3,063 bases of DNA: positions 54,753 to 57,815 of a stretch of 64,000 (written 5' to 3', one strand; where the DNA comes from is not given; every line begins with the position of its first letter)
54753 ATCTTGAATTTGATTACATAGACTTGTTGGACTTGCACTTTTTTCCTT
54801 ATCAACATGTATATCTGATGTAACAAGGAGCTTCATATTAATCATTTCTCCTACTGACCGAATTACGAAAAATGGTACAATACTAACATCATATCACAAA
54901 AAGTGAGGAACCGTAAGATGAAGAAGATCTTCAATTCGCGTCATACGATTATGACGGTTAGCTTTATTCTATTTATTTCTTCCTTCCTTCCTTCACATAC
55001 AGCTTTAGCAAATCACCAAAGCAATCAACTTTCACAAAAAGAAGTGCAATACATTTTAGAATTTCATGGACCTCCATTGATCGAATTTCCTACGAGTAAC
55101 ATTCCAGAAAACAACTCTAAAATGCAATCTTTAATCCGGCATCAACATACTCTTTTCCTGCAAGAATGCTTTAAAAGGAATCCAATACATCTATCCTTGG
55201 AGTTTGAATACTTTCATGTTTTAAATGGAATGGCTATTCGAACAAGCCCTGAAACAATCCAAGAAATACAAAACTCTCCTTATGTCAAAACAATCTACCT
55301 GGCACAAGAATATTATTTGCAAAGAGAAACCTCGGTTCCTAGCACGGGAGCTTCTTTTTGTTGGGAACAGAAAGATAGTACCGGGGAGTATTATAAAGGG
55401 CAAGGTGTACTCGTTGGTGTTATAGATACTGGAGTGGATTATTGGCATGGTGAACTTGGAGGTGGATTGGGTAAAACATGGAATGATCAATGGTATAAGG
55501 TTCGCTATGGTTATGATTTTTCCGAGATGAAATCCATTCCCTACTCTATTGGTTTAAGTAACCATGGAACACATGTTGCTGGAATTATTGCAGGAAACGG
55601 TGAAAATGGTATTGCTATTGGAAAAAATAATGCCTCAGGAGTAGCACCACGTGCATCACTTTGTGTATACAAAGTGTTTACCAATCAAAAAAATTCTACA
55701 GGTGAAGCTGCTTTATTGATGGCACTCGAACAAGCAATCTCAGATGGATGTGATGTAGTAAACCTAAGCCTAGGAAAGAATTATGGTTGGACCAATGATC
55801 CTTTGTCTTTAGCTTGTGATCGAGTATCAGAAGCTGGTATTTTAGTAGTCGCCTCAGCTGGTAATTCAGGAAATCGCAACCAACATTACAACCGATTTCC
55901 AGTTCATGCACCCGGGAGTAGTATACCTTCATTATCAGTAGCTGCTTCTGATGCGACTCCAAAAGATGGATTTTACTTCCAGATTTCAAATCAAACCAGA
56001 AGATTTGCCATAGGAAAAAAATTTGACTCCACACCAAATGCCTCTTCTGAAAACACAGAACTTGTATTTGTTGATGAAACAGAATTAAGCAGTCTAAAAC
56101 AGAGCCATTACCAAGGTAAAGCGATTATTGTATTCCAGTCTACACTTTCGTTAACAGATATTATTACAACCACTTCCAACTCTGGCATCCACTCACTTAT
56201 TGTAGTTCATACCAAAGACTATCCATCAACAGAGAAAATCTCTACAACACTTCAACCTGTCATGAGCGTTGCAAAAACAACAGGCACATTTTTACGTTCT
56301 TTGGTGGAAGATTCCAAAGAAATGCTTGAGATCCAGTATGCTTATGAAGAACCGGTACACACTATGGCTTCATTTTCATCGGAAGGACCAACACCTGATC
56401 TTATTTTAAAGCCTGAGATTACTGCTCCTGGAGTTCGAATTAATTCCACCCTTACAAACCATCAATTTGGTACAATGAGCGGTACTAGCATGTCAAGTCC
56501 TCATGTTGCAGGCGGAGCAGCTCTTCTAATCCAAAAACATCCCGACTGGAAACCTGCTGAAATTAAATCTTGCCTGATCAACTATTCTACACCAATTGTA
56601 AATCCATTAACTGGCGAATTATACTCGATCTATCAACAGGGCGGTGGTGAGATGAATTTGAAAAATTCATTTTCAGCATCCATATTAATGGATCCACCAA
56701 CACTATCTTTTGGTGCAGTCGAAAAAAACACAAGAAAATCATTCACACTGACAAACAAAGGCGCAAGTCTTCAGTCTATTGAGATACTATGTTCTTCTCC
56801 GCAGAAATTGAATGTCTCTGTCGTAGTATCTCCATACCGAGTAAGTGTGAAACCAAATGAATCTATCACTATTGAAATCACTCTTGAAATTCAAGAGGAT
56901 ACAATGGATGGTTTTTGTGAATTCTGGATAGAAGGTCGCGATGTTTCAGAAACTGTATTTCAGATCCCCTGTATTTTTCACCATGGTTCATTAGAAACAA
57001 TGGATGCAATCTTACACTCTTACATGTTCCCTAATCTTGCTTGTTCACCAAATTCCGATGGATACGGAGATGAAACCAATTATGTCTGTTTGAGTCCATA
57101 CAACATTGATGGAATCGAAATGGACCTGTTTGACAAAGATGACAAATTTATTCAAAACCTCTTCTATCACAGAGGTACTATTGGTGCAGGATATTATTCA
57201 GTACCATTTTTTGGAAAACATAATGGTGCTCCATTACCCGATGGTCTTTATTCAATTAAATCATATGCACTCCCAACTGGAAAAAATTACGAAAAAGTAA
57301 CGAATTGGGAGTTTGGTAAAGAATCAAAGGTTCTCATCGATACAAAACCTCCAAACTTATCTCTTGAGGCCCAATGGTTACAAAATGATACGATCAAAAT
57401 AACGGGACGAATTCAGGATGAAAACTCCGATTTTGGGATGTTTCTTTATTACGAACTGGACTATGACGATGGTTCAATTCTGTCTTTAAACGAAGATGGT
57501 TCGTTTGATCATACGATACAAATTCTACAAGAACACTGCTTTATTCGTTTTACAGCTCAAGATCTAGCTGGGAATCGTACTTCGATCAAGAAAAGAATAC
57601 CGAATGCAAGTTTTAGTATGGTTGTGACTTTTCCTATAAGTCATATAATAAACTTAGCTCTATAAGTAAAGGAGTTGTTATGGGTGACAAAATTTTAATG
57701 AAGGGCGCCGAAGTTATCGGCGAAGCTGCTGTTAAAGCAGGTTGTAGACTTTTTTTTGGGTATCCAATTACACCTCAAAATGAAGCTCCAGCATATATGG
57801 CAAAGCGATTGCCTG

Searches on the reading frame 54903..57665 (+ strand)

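Call 61: search_protein_families(library=pfam, proteins=[window:54903-57665:+], max_evalue=0.001)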
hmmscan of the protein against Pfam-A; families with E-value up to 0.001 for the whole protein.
window:54903-57665:+ (920 aa): 4 families
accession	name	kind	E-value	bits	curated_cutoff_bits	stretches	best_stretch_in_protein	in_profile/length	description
PF00082.27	Peptidase_S8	-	4.3e-56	190.8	21.8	1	166-562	1-273/288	Subtilase family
PF22544.2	HYDIN_VesB_CFA65-like_Ig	-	0.00011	22.8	25.5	1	596-662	5-71/100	HYDIN/CFA65/VesB-like, Ig-like domain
PF09136.16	Glucodextran_B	-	0.00014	22.1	27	1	826-899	14-79/83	Glucodextranase, domain B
PF15780.11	ASH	-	0.00054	20.5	27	0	596-662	5-75/98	Abnormal spindle-like microcephaly-assoc'd, ASPM-SPD-2-Hydin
